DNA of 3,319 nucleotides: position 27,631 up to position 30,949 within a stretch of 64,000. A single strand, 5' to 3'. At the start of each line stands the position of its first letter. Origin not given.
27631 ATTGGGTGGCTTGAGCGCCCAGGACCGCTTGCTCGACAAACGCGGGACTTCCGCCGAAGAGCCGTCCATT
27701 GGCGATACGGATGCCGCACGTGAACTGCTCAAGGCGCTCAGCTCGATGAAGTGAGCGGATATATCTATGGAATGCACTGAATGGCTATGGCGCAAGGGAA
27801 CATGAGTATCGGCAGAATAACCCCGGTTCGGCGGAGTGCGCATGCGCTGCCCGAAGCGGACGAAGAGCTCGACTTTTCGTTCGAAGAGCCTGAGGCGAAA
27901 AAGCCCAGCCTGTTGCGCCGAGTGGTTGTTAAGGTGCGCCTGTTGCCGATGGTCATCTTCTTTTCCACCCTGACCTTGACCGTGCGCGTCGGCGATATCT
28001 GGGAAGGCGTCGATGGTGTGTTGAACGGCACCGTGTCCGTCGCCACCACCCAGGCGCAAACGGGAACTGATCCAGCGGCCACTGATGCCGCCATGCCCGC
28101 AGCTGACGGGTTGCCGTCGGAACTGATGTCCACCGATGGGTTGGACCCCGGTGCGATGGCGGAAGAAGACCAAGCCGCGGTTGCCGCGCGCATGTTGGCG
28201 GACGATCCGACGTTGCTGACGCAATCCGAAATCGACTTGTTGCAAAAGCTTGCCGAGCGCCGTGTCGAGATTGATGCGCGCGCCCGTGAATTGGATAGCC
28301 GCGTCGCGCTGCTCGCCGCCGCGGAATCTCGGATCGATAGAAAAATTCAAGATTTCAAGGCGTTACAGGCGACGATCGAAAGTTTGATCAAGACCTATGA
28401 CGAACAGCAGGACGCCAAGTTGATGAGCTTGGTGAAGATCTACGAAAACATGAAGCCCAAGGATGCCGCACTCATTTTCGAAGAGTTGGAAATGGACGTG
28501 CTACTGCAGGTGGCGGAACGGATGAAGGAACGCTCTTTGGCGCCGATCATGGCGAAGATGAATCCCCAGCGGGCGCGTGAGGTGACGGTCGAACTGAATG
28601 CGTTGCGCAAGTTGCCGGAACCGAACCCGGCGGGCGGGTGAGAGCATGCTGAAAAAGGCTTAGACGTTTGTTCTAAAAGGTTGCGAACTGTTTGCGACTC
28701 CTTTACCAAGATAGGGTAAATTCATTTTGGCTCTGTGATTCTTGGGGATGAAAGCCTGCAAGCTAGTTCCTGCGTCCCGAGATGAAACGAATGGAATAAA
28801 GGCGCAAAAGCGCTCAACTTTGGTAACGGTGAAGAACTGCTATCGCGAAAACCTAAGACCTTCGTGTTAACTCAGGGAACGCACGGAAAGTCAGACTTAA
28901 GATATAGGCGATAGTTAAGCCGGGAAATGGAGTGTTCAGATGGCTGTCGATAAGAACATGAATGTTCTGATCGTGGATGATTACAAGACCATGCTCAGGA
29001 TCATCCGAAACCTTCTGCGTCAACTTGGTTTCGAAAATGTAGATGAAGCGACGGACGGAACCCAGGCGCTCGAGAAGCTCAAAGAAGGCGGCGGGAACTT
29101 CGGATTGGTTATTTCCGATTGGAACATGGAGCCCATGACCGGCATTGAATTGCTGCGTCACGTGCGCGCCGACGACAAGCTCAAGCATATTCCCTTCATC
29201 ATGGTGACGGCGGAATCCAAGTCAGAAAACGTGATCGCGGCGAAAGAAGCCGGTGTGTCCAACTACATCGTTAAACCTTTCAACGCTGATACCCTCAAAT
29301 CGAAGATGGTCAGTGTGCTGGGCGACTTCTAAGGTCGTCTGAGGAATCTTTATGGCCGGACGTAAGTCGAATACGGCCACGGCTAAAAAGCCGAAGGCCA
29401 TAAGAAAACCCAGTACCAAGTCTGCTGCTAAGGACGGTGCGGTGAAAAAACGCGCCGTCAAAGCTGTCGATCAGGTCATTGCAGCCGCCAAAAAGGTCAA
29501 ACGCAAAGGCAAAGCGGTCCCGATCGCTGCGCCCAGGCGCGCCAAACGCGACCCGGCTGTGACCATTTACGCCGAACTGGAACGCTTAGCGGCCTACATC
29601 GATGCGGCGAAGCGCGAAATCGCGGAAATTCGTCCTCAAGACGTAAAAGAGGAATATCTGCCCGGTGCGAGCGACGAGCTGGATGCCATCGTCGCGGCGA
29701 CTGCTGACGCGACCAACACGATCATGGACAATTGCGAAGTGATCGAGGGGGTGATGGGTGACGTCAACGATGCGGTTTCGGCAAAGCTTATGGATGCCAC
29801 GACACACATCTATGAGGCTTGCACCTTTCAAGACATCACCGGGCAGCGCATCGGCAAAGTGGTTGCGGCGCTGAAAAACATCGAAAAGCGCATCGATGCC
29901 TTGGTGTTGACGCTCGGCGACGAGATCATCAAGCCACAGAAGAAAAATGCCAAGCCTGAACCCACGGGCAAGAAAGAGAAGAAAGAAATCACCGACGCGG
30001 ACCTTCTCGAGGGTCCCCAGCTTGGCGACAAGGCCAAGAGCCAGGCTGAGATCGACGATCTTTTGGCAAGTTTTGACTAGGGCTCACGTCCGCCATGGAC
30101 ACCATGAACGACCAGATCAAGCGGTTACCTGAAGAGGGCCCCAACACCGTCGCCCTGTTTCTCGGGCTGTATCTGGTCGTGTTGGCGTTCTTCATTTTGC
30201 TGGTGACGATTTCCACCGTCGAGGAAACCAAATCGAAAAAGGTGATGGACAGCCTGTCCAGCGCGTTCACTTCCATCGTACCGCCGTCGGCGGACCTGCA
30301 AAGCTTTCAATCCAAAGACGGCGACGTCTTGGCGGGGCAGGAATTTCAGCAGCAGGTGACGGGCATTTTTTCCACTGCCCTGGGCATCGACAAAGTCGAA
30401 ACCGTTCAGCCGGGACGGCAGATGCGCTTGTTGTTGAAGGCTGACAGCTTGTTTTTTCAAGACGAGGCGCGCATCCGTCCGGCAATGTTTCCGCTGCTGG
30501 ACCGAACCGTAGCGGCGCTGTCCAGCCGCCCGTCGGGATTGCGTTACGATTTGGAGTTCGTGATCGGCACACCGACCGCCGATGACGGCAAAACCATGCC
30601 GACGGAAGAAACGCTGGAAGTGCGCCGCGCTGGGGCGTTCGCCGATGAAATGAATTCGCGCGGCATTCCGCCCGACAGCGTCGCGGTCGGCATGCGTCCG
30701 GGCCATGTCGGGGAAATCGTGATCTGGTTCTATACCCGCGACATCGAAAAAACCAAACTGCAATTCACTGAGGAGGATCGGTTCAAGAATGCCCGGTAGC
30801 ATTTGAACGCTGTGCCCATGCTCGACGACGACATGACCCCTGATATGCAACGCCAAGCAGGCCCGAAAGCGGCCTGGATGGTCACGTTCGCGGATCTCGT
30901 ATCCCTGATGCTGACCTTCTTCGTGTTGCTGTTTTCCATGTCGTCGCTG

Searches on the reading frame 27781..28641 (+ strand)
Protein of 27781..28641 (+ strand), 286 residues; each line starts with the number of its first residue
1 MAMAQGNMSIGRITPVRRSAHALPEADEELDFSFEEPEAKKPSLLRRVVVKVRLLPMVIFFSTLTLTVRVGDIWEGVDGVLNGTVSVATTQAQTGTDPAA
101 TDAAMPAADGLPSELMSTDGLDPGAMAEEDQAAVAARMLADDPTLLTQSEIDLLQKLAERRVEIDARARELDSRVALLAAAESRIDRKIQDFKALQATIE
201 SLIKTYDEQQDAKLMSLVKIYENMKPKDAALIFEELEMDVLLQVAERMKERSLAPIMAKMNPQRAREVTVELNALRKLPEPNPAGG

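Call 5: search_protein_families(library=pfam, proteins=[window:27781-28641:+], max_evalue=0.01)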
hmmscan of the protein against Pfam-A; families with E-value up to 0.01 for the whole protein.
window:27781-28641:+ (286 aa): 2 families
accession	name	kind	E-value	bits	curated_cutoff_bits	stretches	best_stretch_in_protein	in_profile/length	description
PF03448.22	MgtE_N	-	4.8e-05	24.3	25.9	1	219-270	20-71/102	MgtE intracellular N domain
PF11304.13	DUF3106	-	0.0049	17.8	24.3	1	198-280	14-96/104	Protein of unknown function (DUF3106)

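Call 6: search_protein_families(library=ncbifam, proteins=[window:27781-28641:+], max_evalue=0.01)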
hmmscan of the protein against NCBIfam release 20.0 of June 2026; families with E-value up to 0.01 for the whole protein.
window:27781-28641:+ (286 aa): 1 family
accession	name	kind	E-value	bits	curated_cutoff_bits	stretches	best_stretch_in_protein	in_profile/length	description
NF047368.1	collar_FlbB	equivalog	3.9e-05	23.5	110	1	145-268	56-187/193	periplasmic-type flagellar collar protein FlbB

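Call 26: search_dna_similar(query=window:27781-28638:+, collection=plasmids, mode=protein, max_evalue=0.01, max_rows=60, rows=spread)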
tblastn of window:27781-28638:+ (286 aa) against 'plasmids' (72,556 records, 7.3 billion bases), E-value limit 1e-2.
Records with a match: 41; places in all: 46; records where one place covers at least 80% of the query: 0.
Best place of each record, by identity: <60% 41.
By first word of the organism name: Azospirillum 11; Sulfitobacter 11; Salipiger 2; Aristophania 2; Loktanella 2; Acetobacter 2; Alloyangia 2; Komagataeibacter 1; Pseudoroseomonas 1; Indioceanicola 1; and 6 more.
By predicted mobility (MOB-suite, as given by PLSDB): non-mobilizable 36; mobilizable 4; conjugative 1.
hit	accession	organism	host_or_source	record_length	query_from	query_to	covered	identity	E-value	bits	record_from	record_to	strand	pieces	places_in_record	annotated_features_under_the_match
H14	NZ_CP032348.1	Azospirillum brasilense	soil sample,Agricultural field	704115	157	279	43%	42.3%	5e-15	82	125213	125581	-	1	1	flagellar motor switch protein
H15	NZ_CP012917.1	Azospirillum brasilense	Digitaria eriantha,microbe,root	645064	157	279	43%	42.3%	9e-15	82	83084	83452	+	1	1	hypothetical protein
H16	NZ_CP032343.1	Azospirillum brasilense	soil sample,Agricultural field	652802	157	279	43%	42.3%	9e-15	82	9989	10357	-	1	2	hypothetical protein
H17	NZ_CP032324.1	Azospirillum argentinense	soil sample,Agricultural field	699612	157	279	43%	41.5%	2e-18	92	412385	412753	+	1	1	flagellar motor switch protein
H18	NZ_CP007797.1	Azospirillum argentinense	Triticum aestivum L.,Root,wheat ...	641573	157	279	43%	41.5%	3e-18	92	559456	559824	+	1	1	flagellar motor switch protein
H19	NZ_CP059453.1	Azospirillum brasilense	Prokaryotes,soil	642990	157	279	43%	41.5%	1e-14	81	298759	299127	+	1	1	flagellar motor switch protein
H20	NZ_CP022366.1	Azospirillum sp. TSH58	single cell,paddy soils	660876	157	279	43%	41.5%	2e-14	81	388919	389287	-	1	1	flagellar motor switch protein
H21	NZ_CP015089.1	Salipiger abyssi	single cell,marine seawater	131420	138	279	50%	34.5%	5e-10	67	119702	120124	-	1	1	hypothetical protein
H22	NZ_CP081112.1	Sulfitobacter mediterraneus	-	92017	138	269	46%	35.8%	4e-11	71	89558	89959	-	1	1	hypothetical protein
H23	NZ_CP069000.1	Sulfitobacter mediterraneus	Skeletonema costatum,The surface ...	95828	138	269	46%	35.8%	4e-11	71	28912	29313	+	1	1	hypothetical protein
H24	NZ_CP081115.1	Sulfitobacter sp. M368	-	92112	138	269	46%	35.8%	8e-11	70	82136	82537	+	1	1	hypothetical protein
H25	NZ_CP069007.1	Sulfitobacter mediterraneus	Skeletonema costatum,The surface ...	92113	138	269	46%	35.8%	9e-11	70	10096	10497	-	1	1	hypothetical protein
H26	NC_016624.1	Azospirillum lipoferum 4B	-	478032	159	279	42%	37.2%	2e-13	78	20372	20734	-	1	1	hypothetical protein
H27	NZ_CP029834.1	Azospirillum ramasamyi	single cell,Cow dung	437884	159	279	42%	37.2%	2e-13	77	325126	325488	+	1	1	flagellar motor switch protein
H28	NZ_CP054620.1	Azospirillum oryzae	cell culture,soil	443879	159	279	42%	36.4%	6e-13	76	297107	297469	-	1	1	flagellar motor switch protein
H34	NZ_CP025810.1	Sulfitobacter sp. SK025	Marine surface water,North Sea (surface ...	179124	152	269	41%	34.7%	3e-10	68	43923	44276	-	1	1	hypothetical protein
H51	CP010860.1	Marinovum algicola DG 898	-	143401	190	279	31%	37.8%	5e-8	61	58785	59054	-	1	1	Flagellar protein FlbB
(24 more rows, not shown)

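Call 27: get_annotated_region(hit=H51, flank=8000)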
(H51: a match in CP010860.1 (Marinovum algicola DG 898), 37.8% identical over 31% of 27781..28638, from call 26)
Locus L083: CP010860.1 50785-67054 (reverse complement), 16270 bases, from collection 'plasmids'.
description: Marinovum algicola DG 898 plasmid pMaD5, complete sequence
organism: Marinovum algicola DG 898 (NCBI taxid 988812)
taxonomy: Bacteria; Pseudomonadota; Alphaproteobacteria; Rhodobacterales; Roseobacteraceae; Marinovum; Marinovum algicola; Marinovum algicola DG 898
host: -; source: -; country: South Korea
typing (MOB-suite, as given by PLSDB): non-mobilizable
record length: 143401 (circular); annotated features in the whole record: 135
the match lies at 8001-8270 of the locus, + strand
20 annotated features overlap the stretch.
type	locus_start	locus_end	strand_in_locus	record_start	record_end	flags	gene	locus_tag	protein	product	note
CDS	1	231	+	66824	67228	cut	-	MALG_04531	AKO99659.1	Flagellar biosynthesis regulator FlbT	-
CDS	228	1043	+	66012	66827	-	-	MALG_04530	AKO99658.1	Flagellar basal-body rod protein FlgF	-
CDS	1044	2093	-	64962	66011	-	-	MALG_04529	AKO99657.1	Flagellar motor switch protein, FliG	-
CDS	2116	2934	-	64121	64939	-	-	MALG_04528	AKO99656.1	flagellar biosynthetic protein FliP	-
CDS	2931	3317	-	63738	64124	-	-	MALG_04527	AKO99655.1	Flagellar motor switch/type III secretory pathway protein, FliN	-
CDS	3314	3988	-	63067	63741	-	-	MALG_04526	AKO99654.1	FlbE protein, Flagellar biosynthesis/type III secretory pathway protein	-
CDS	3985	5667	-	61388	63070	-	-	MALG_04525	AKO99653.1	Flagellar M-ring protein FliF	-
CDS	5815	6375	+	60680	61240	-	-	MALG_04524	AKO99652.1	Flagellar basal body-associated protein FliL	-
CDS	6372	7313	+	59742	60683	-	-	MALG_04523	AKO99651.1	Flagellar motor switch protein FliM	-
CDS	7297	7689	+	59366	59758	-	-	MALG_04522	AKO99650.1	putative flagellar motor protein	-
CDS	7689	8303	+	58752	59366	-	-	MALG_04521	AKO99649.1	Flagellar protein FlbB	-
CDS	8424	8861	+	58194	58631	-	-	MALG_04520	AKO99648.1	putative membrane protein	-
CDS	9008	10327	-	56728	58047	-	-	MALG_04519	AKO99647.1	HipA N-terminal domain protein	-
CDS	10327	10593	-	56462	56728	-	-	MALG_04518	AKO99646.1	putative transcriptional regulator with CBS domain protein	-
CDS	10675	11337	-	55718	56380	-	-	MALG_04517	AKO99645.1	Transcriptional regulator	-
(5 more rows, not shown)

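Call 29: get_annotated_region(hit=H34, flank=8000)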
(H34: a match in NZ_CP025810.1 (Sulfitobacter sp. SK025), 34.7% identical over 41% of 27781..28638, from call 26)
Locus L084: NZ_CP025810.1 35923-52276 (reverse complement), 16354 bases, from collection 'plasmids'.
description: Sulfitobacter sp. SK025 plasmid unnamed2, complete sequence
organism: Sulfitobacter sp. SK025 (NCBI taxid 1389011)
taxonomy: Bacteria; Pseudomonadota; Alphaproteobacteria; Rhodobacterales; Roseobacteraceae; Sulfitobacter; Sulfitobacter sp. SK025
host: -; source: Marine surface water,North Sea (surface water); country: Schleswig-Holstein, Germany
typing (MOB-suite, as given by PLSDB): non-mobilizable
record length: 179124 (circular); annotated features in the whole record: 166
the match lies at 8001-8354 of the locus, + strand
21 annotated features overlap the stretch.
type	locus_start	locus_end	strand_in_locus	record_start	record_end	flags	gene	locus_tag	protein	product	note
CDS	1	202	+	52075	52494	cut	-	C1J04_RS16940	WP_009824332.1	flagellar biosynthesis repressor FlbT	-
CDS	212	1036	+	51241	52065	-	-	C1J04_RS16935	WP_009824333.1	DUF1217 domain-containing protein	-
CDS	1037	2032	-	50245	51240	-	-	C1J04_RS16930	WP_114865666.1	flagellar motor switch protein FliG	-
CDS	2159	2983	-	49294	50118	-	fliP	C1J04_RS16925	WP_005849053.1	flagellar type III secretion system pore protein FliP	GO:0001539 - cilium or flagellum-dependent cell motility [Evidence IEA]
CDS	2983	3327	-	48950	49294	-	fliN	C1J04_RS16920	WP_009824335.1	flagellar motor switch protein FliN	GO:0001539 - cilium or flagellum-dependent cell motility [Evidence IEA]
CDS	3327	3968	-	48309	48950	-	-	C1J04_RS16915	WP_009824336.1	flagellar assembly protein FliH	-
CDS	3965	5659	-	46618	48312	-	fliF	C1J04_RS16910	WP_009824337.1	flagellar basal-body MS-ring/collar protein FliF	GO:0001539 - cilium or flagellum-dependent cell motility [Evidence IEA]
CDS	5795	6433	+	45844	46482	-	-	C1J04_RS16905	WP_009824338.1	flagellar basal body-associated FliL family protein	GO:0071973 - bacterial-type flagellum-dependent cell motility [Evidence IEA]; GO:0006935 - chemotaxis [Evidence IEA]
CDS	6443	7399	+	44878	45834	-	-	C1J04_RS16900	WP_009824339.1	flagellar motor switch protein FliM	-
CDS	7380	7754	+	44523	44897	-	-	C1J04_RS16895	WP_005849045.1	hypothetical protein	-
CDS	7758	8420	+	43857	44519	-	-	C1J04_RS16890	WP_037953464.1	hypothetical protein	-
CDS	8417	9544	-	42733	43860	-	-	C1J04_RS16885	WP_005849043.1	flagellar type III secretion system protein FlhB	-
CDS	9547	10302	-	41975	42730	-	-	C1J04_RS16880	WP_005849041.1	flagellar biosynthetic protein FliR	GO:0006605 - protein targeting [Evidence IEA]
CDS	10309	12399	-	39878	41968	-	flhA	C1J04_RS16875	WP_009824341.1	flagellar biosynthesis protein FlhA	GO:0001539 - cilium or flagellum-dependent cell motility [Evidence IEA]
CDS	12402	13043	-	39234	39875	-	-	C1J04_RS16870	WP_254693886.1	lytic transglycosylase domain-containing protein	-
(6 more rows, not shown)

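Call 30: get_annotated_region(hit=H21, flank=8000)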
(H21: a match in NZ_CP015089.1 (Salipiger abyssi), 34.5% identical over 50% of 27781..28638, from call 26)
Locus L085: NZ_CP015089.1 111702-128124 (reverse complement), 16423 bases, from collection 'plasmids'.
description: Salipiger abyssi strain JLT2014 plasmid pPABY5, complete sequence
organism: Salipiger abyssi (NCBI taxid 1250539)
taxonomy: Bacteria; Pseudomonadota; Alphaproteobacteria; Rhodobacterales; Roseobacteraceae; Salipiger; Salipiger abyssi
host: -; source: single cell,marine seawater; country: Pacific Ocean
typing (MOB-suite, as given by PLSDB): non-mobilizable; replicon rep_cluster_608
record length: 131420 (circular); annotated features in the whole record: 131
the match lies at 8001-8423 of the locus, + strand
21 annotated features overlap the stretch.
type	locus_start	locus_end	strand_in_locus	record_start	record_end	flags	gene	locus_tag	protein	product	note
CDS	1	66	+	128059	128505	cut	-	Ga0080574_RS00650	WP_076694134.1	flagellar biosynthesis repressor FlbT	-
CDS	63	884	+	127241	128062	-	-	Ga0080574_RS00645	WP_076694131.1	DUF1217 domain-containing protein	-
CDS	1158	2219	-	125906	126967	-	-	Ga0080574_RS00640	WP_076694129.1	flagellar motor switch protein FliG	-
CDS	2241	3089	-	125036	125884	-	fliP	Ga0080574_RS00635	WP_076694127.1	flagellar type III secretion system pore protein FliP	GO:0001539 - cilium or flagellum-dependent cell motility [Evidence IEA]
CDS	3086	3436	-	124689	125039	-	-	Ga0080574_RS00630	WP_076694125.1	FliM/FliN family flagellar motor switch protein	-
CDS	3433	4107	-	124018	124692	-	-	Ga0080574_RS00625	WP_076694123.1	FliH/SctL family protein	-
CDS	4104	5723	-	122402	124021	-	fliF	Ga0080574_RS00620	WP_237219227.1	flagellar basal-body MS-ring/collar protein FliF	GO:0001539 - cilium or flagellum-dependent cell motility [Evidence IEA]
CDS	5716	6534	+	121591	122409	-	-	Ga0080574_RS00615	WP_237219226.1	flagellar basal body-associated FliL family protein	GO:0071973 - bacterial-type flagellum-dependent cell motility [Evidence IEA]; GO:0006935 - chemotaxis [Evidence IEA]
CDS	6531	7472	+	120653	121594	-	-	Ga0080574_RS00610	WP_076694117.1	FliM/FliN family flagellar motor switch protein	-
CDS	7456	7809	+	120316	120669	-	-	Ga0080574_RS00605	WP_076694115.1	flagellar motor switch protein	-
CDS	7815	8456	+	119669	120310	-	-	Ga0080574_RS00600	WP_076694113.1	hypothetical protein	-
CDS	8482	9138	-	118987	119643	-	-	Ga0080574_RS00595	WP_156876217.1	acyltransferase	-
CDS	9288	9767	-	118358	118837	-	-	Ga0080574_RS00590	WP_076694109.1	acyl-CoA thioesterase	-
CDS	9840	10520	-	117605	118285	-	-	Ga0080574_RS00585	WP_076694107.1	response regulator transcription factor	GO:0000160 - phosphorelay signal transduction system [Evidence IEA]; GO:0006355 - regulation of DNA-templated ...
CDS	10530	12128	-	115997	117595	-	-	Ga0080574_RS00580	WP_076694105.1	HAMP domain-containing sensor histidine kinase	GO:0007165 - signal transduction [Evidence IEA]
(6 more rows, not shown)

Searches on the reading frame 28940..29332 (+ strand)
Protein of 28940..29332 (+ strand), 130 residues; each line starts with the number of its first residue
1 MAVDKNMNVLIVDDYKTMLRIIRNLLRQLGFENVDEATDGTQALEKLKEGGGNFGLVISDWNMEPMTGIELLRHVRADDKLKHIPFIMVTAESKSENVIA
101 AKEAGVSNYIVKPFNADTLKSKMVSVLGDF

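Call 5: search_protein_families(library=pfam, proteins=[window:28940-29332:+], max_evalue=0.01)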
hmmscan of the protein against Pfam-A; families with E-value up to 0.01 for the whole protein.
window:28940-29332:+ (130 aa): 1 family
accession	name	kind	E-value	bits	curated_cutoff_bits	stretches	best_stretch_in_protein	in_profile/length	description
PF00072.30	Response_reg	-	1.5e-28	99.6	30.2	1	9-122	1-109/111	Response regulator receiver domain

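Call 6: search_protein_families(library=ncbifam, proteins=[window:28940-29332:+], max_evalue=0.01)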
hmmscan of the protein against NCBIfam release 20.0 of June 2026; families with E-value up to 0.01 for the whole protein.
window:28940-29332:+ (130 aa): 98 families (the best 25 are shown)
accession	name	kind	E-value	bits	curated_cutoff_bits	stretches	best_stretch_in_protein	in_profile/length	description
NF007901.0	PRK10610.1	equivalog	2.9e-47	160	189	1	3-126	2-123/129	chemotaxis response regulator CheY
TIGR02154.1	PhoB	equivalog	1.3e-22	80.2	296.2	1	7-127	3-120/226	phosphate regulon transcriptional regulator PhoB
NF041734.1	resp_reg_RppA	equivalog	8.5e-20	71.1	250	1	7-123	1-114/229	two-component system response regulator RppA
NF041866.1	EpsW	equivalog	2.7e-18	65.8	200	1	7-127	6-125/131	exopolysaccharide biosynthesis response regulator EpsW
NF041733.1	resp_reg_CseB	equivalog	2.9e-17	62.8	350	1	8-127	2-115/228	two-component system response regulator CseB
NF053854.1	RespRegPhoBBctds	equivalog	5.9e-17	61.8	270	1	9-127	1-115/225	two-component system response regulator PhoB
NF040689.1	MtrAB_MtrA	equivalog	6.6e-17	61.6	300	1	9-122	1-108/219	MtrAB system response regulator MtrA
NF007689.0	PRK10365.1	equivalog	1.5e-16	60.2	760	1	4-126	3-120/441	sigma-54-dependent response regulator transcription factor ZraR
NF011874.0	PRK15347.1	equivalog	2e-16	59.2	852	1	6-122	690-805/921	two component system sensor kinase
NF007135.0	PRK09581.1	equivalog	1.1e-15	57.4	474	1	8-125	4-118/457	PleD family two-component system response regulator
NF053512.1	nitric_RR_NosR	exception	1.8e-15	56.9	400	1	9-121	1-109/422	response regulator c-di-GMP phosphodiesterase, NosR family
NF008099.0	PRK10841.1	equivalog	2.3e-15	55.5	920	1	4-124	822-937/949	two-component system sensor histidine kinase RcsC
NF000402.1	vanR-B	exception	2.4e-15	56.6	480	1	7-124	3-114/219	vancomycin resistance response regulator transcription factor VanR-B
NF045944.1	ResRegRpaBCyano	equivalog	7.9e-15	54.9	330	1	10-127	1-112/229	response regulator transcription factor RpaB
NF007546.0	PRK10161.1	equivalog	2.5e-14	53.4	471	1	8-126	4-119/229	phosphate response regulator transcription factor PhoB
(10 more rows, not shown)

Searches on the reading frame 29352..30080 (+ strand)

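Call 5: search_protein_families(library=pfam, proteins=[window:29352-30080:+], max_evalue=0.01)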
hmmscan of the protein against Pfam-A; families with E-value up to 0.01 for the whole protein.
window:29352-30080:+ (242 aa): 1 family
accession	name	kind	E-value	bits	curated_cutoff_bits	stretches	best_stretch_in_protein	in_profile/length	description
PF04344.18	CheZ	-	3.6e-13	50.3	30.7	1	144-241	112-201/203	Chemotaxis phosphatase, CheZ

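Call 6: search_protein_families(library=ncbifam, proteins=[window:29352-30080:+], max_evalue=0.01)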
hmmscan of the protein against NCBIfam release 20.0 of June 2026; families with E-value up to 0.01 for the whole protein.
window:29352-30080:+ (242 aa): 1 family
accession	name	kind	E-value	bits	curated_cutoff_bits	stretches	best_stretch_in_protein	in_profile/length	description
NF008368.0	PRK11166.1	equivalog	1.1e-08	35.2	257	1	151-240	135-214/217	protein phosphatase CheZ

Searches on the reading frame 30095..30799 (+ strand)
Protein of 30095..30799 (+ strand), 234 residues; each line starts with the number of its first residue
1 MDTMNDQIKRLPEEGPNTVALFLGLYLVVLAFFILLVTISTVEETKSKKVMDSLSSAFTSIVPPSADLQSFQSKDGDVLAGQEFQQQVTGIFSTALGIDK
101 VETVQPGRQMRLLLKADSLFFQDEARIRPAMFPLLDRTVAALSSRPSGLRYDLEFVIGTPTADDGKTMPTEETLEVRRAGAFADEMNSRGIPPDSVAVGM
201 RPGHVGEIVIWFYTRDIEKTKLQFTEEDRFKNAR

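Call 5: search_protein_families(library=pfam, proteins=[window:30095-30799:+], max_evalue=0.01)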
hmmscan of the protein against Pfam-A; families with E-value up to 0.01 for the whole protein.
window:30095-30799:+ (234 aa): 1 family
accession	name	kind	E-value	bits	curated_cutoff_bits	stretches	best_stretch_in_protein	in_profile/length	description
PF13677.11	MotB_plug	-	8.8e-06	25.7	24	1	29-58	29-58/58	Membrane MotB of proton-channel complex MotA/MotB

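Call 6: search_protein_families(library=ncbifam, proteins=[window:30095-30799:+], max_evalue=0.01)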
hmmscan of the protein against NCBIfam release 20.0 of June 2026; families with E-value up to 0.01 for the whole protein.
window:30095-30799:+ (234 aa): 4 families
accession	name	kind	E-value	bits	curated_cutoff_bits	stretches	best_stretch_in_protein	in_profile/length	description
NF006541.1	PRK09038.1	equivalog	5e-05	23.1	283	1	28-61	26-59/253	flagellar motor protein MotD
NF006508.0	PRK08944.1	subfamily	8.4e-05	21.9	259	1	6-60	5-59/304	MotB family protein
NF005382.1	PRK06925.1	equivalog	0.0012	19.2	264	1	25-69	7-52/225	flagellar motor protein MotS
NF045787.1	OmpABordt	equivalog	0.0058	16.3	200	1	107-197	76-160/194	outer membrane protein OmpA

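Call 85: search_solved_structures(query=window:30095-30796:+, max_evalue=1, show_alignments=1)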
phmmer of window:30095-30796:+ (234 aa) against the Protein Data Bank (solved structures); distinct sequences matched with E-value up to 1: 9.
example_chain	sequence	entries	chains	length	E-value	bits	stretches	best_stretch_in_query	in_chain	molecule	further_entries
6ysf_A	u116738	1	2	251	0.11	15.7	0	15-78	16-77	Chemotaxis motB protein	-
8ucs_A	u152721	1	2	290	0.17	15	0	15-78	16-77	OmpA family protein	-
8bri_F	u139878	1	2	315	0.28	14.3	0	16-59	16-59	Flagellar motor protein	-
8zyz_A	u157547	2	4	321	0.32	14.1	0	16-59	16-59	PomB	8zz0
8zyv_A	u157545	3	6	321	0.44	13.7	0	16-59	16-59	PomB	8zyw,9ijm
2mqe_A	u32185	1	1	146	0.52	13.4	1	111-198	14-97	OmpA domain protein transmembrane region-containing protein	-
4jjf_A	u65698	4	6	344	0.58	13.3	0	81-137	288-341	5,10-methenyltetrahydromethanopterin hydrogenase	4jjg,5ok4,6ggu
8brd_F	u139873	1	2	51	0.63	13.2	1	16-58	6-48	Flagellar motor protein,VaPomB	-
8ua7_A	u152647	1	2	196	0.93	12.6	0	94-151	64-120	Histone H3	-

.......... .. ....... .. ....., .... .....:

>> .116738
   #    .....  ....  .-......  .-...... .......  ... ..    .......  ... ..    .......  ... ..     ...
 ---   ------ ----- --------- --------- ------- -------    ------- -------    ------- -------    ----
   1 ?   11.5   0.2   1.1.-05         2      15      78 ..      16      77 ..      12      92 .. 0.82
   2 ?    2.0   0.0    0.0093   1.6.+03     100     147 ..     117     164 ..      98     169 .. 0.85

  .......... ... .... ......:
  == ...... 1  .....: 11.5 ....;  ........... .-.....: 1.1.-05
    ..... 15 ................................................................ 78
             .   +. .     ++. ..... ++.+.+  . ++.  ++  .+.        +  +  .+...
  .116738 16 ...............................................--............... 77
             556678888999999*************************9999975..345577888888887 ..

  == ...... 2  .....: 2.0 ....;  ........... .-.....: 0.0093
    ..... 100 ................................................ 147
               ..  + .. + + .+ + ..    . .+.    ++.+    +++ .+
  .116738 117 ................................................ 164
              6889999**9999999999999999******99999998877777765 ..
